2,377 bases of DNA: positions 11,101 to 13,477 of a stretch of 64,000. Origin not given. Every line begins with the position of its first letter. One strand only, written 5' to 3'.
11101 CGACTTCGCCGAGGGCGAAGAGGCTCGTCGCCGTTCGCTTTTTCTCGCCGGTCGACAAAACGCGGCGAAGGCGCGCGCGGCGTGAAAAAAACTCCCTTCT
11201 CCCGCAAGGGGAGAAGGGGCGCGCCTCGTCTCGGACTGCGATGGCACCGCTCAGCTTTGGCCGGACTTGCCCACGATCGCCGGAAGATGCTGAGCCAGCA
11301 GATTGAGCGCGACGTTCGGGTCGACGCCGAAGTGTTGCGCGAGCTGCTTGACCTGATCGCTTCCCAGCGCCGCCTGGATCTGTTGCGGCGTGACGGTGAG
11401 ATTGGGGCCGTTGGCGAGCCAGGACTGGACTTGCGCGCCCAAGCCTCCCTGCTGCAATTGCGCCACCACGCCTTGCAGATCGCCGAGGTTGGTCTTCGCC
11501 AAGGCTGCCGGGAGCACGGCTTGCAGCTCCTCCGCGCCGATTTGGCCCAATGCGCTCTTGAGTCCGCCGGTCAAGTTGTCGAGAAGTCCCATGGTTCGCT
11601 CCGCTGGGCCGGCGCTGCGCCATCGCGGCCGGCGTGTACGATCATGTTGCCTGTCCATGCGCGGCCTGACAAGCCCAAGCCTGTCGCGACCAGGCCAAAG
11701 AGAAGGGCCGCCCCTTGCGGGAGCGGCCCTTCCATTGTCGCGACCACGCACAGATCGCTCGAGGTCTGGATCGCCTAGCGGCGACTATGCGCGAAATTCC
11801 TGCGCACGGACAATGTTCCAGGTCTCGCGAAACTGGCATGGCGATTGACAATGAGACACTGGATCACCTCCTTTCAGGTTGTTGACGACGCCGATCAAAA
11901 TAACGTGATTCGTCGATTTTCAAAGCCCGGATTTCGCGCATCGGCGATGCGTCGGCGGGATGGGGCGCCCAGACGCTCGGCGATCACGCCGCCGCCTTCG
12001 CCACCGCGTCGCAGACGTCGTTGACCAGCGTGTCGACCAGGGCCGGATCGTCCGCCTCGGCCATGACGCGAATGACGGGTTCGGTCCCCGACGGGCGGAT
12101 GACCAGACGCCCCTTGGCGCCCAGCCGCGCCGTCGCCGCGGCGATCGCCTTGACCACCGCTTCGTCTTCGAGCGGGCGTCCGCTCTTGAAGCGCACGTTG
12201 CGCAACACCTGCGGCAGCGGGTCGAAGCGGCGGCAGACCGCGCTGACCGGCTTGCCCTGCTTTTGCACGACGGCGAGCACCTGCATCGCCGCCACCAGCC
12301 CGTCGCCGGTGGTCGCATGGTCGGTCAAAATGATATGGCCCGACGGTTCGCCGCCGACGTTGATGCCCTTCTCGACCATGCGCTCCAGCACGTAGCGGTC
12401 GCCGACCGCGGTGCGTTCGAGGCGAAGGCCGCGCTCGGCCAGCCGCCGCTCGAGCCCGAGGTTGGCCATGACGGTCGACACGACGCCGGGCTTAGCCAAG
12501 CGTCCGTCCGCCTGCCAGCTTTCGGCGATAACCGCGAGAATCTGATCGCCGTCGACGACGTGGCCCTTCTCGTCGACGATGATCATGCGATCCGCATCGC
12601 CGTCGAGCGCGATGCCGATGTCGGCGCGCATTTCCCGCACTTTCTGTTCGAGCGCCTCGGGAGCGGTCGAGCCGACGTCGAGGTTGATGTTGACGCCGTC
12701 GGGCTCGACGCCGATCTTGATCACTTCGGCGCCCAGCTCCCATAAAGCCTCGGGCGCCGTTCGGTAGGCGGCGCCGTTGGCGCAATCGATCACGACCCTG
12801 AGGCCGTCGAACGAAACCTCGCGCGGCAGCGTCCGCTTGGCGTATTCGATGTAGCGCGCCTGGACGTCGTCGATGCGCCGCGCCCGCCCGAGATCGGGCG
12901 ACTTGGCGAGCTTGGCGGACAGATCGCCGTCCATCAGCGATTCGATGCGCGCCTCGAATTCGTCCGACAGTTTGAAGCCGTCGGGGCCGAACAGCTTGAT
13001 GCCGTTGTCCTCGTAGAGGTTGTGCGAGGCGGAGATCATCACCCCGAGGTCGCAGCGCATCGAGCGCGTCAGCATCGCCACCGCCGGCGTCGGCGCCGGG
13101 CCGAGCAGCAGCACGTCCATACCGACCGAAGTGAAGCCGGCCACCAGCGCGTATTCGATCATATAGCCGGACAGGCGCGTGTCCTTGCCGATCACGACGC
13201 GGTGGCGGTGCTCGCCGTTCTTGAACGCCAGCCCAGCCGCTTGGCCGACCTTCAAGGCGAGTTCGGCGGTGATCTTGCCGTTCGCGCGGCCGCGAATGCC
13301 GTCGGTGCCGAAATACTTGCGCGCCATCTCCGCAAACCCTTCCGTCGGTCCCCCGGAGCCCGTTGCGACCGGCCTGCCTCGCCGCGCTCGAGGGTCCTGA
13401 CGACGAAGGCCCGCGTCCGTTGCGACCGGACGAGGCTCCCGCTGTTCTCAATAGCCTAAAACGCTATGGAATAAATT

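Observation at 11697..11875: Hidden small mRNA with a 17-nt extended Shine-Dalgarno (rreB-like)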

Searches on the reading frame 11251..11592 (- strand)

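Call 64: search_protein_families(library=pfam, proteins=[window:11251-11592:-])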
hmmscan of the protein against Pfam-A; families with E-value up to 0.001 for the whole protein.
window:11251-11592:- (113 aa): 1 family
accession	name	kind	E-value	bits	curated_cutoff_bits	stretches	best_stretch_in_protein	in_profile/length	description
PF20159.5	YidB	-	5e-17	62.9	24.3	1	7-108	20-121/132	YidB-like protein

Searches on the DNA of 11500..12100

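Call 6: search_rna_families(source=window, start=11500, end=12100, threshold=evalue, max_evalue=1, show_alignments=3)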
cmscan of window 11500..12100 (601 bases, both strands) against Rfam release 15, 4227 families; matches with E-value up to 1: 5.
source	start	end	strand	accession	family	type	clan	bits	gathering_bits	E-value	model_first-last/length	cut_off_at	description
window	11704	11883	-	RF01867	CC2171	Gene; sRNA;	-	77.2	75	4.1e-16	1-159/159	no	caulobacter sRNA CC2171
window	11878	11956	-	RF01059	mir-598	Gene; miRNA;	-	23.4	69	0.021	1-80/80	no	mir-598 microRNA precursor family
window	11694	11733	-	RF00489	ctRNA_p42d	Gene; antisense;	-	22.6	50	0.021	1-46/46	no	ctRNA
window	11960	12022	-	RF01750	ZMP-ZTP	Cis-reg; riboswitch;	-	20.5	39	0.45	1-86/86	no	ZMP/ZTP riboswitch aptamer (pfl RNA motif)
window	11678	11735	+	RF00382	DnaX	Cis-reg; frameshift_element;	-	18.6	35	0.12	1-65/65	no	DnaX ribosomal frameshifting element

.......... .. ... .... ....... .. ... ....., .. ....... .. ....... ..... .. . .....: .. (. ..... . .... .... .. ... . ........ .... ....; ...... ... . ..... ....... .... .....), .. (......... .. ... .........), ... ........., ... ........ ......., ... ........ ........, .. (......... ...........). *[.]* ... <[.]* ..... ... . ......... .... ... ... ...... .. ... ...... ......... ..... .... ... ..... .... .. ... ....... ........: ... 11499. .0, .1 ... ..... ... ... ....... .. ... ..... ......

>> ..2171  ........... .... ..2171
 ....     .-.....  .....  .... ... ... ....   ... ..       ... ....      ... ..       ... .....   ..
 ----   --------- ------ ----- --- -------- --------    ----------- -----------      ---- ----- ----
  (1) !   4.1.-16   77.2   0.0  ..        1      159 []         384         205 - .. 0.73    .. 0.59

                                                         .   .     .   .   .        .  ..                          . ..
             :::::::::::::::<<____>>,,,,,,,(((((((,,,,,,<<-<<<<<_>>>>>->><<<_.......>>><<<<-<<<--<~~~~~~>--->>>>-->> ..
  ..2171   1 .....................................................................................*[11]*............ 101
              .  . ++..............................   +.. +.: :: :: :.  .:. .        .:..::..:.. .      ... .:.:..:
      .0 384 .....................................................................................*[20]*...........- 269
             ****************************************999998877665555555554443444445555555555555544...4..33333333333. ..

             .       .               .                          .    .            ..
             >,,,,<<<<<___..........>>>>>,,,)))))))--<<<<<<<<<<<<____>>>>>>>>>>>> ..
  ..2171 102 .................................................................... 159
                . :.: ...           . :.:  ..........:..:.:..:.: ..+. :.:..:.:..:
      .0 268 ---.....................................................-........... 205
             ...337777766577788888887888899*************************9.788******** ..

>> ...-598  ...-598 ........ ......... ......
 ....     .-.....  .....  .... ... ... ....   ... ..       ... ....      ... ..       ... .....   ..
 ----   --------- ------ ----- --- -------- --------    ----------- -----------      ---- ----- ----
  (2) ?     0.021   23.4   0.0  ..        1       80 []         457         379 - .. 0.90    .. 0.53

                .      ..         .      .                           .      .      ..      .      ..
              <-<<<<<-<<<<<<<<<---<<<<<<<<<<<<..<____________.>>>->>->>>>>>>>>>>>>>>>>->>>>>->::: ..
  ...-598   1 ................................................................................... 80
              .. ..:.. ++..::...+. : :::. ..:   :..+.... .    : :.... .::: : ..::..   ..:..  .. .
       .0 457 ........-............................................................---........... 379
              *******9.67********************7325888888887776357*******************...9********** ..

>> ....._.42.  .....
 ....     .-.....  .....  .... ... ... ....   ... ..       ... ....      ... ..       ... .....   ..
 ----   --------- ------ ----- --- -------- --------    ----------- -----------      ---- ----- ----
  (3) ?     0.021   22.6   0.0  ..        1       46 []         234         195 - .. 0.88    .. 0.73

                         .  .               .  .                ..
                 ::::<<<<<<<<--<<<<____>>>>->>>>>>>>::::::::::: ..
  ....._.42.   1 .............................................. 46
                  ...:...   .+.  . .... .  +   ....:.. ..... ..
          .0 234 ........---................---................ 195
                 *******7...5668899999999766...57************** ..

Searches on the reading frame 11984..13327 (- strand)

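Call 64: search_protein_families(library=pfam, proteins=[window:11984-13327:-])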
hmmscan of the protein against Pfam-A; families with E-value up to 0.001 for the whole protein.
window:11984-13327:- (447 aa): 4 families
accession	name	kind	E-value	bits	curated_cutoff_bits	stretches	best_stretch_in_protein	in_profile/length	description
PF02878.22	PGM_PMM_I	-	4.5e-45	153.2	22.5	1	3-133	1-132/138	Phosphoglucomutase/phosphomannomutase, alpha/beta/alpha domain I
PF02880.22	PGM_PMM_III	-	1.2e-35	122.5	20.7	1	259-366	1-110/115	Phosphoglucomutase/phosphomannomutase, alpha/beta/alpha domain III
PF02879.22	PGM_PMM_II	-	2.4e-17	63.8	29.3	1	158-255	2-103/103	Phosphoglucomutase/phosphomannomutase, alpha/beta/alpha domain II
PF00408.26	PGM_PMM_IV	-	4.8e-16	59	23.1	1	377-440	3-67/68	Phosphoglucomutase/phosphomannomutase, C-terminal domain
